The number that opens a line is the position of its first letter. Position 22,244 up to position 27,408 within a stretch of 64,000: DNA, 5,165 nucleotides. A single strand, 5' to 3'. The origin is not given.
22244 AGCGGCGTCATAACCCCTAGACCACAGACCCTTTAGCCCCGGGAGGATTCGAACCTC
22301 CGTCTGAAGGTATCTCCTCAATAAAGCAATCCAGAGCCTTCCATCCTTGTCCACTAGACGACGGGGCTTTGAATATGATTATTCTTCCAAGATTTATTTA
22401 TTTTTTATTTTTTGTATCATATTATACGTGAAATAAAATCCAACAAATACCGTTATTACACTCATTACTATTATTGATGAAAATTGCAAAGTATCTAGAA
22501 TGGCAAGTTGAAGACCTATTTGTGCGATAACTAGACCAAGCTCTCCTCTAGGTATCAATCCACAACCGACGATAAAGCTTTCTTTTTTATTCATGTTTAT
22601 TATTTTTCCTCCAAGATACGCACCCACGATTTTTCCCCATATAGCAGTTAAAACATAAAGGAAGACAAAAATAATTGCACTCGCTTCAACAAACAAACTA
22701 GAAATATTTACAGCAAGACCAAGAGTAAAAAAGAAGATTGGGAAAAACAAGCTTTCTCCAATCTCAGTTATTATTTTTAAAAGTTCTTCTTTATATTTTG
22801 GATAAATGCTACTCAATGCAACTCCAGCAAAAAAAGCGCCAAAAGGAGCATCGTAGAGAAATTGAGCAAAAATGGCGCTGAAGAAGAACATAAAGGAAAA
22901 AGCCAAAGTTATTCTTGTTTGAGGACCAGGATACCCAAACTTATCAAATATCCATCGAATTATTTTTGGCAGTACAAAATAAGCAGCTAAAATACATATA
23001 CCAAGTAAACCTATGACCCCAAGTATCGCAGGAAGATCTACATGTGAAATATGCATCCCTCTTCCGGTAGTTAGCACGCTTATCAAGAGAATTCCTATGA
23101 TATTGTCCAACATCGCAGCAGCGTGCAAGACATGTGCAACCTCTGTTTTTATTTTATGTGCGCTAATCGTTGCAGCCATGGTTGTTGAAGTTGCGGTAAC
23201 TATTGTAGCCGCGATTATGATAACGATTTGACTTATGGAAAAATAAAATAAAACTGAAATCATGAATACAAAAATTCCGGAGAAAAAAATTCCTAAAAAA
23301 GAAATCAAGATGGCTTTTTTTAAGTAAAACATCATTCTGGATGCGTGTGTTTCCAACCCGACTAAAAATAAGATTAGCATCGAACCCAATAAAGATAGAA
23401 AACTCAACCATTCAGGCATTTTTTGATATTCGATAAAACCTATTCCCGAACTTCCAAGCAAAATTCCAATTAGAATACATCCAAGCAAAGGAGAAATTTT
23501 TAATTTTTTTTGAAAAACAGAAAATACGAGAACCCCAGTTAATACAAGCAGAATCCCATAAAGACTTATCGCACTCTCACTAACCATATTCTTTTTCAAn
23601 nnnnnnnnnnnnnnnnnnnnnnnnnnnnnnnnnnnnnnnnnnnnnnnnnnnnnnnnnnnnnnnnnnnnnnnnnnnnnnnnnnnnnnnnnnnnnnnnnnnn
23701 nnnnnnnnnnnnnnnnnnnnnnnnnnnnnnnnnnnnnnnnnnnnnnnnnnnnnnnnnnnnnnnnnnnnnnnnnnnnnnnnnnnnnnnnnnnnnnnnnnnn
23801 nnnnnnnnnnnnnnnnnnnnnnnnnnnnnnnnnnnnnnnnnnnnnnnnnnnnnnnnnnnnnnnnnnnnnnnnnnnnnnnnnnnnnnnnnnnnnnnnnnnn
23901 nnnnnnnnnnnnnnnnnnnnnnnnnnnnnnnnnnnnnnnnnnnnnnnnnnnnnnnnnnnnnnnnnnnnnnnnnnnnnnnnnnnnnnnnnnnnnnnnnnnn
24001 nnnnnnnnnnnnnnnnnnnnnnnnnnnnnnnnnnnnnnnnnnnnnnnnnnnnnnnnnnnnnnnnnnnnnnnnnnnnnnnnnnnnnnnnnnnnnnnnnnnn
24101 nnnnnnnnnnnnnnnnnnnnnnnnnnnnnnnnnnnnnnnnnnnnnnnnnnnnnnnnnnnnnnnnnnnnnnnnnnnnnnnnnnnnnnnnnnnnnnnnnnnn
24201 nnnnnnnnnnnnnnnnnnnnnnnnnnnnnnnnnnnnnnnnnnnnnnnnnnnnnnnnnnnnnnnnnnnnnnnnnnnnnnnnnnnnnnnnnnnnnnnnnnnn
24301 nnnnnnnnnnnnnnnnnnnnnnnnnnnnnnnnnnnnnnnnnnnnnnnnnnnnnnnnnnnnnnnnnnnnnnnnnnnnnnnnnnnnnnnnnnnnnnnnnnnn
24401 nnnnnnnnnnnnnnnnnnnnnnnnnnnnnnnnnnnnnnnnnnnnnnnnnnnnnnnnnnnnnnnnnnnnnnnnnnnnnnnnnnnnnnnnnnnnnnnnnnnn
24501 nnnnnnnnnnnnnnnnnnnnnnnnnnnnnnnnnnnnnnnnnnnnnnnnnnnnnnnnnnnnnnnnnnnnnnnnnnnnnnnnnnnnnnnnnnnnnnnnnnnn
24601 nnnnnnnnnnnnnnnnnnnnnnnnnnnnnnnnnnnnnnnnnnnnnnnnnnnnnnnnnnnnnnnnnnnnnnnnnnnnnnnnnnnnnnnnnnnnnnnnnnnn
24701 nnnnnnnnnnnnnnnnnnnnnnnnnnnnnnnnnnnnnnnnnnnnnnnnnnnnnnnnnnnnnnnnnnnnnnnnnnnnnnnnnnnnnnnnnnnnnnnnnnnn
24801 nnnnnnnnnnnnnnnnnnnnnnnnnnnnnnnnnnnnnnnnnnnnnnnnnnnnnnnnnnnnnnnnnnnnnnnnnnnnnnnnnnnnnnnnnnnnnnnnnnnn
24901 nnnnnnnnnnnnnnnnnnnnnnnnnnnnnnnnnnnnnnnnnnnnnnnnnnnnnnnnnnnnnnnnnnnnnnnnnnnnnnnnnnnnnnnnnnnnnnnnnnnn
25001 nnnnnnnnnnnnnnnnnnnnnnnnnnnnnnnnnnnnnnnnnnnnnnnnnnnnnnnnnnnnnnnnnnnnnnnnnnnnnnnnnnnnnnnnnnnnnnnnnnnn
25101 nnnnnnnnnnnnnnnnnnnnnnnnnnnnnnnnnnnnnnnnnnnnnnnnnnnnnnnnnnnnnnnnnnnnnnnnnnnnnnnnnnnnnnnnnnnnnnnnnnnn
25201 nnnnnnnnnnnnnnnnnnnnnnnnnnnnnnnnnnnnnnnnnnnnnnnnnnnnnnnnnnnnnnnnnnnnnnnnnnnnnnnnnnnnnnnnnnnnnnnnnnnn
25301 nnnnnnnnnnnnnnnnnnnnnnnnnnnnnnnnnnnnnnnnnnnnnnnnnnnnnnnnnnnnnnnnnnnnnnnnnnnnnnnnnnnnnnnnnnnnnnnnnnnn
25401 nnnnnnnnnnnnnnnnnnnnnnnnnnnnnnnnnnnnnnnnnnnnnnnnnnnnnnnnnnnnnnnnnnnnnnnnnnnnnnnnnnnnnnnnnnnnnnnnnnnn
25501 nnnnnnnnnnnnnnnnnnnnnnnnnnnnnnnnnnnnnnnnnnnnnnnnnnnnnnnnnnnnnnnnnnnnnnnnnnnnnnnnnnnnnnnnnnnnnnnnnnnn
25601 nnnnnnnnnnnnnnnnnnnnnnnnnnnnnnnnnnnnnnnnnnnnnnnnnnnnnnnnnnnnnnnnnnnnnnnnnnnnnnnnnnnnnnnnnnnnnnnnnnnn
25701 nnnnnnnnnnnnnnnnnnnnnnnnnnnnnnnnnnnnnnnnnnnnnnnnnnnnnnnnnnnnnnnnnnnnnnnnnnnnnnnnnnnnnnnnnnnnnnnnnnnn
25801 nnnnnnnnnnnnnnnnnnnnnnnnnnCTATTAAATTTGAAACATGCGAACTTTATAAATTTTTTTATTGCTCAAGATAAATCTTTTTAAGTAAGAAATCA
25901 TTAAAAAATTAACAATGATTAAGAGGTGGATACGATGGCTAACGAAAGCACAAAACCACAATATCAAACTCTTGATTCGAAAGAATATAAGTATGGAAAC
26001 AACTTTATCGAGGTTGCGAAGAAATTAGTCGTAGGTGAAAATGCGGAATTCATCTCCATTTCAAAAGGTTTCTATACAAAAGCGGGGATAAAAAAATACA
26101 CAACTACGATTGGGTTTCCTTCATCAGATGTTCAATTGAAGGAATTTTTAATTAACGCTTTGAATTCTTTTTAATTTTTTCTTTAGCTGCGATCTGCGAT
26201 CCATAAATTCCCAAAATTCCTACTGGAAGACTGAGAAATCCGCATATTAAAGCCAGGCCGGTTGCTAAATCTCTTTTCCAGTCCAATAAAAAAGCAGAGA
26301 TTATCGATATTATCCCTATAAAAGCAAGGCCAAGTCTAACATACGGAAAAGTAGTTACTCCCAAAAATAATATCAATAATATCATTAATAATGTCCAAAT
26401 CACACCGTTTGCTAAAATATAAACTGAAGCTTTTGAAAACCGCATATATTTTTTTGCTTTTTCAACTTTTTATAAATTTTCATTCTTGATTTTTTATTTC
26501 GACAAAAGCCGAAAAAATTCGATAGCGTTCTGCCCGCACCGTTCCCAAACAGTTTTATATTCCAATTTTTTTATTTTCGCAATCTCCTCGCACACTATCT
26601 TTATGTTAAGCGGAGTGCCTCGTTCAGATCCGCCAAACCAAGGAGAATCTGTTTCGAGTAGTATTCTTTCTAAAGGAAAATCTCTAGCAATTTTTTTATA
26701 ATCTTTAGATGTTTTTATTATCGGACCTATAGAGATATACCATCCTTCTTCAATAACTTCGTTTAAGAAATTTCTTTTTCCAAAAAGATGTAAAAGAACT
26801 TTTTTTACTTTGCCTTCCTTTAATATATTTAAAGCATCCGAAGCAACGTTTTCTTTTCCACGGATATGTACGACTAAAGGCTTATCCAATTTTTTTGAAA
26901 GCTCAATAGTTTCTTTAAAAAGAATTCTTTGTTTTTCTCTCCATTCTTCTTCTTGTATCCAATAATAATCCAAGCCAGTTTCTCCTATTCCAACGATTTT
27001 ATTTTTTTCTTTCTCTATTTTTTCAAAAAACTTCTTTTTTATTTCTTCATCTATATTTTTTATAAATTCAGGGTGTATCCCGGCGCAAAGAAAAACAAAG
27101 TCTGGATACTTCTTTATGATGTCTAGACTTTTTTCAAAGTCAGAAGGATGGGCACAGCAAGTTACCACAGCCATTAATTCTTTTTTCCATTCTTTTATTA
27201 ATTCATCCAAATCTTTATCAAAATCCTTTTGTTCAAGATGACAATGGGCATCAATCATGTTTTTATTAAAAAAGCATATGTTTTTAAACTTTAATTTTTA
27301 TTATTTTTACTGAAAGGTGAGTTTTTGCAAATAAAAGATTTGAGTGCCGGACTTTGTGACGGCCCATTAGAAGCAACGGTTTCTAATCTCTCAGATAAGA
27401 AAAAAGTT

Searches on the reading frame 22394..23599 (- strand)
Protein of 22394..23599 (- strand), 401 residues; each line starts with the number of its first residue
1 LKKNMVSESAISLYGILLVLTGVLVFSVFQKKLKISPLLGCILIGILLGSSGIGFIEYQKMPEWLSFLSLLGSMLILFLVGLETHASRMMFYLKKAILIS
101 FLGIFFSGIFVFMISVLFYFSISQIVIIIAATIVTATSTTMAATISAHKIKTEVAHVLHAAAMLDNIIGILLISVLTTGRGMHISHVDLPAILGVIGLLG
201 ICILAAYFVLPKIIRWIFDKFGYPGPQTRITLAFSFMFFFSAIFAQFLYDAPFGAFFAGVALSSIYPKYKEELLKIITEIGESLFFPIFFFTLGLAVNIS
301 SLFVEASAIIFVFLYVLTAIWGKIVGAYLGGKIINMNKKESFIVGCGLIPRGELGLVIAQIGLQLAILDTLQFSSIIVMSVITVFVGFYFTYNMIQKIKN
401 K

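Call 69: search_protein_families(library=pfam, proteins=[window:22394-23599:-], max_evalue=0.0001)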
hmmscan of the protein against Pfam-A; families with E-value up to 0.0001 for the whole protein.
window:22394-23599:- (401 aa): 1 family
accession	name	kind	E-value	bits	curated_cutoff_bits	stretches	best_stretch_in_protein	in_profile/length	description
PF00999.27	Na_H_Exchanger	-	1.2e-44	153.2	26.2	1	24-386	9-369/375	Sodium/hydrogen exchanger, transmembrane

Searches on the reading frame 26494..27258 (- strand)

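Call 70: search_protein_families(library=pfam, proteins=[window:26494-27258:-], max_evalue=0.0001)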
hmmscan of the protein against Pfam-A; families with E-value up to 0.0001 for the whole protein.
window:26494-27258:- (254 aa): 1 family
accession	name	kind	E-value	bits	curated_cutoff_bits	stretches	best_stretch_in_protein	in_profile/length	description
PF01026.27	TatD_DNase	-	3.4e-59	200.7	27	1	2-250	1-253/253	TatD related DNase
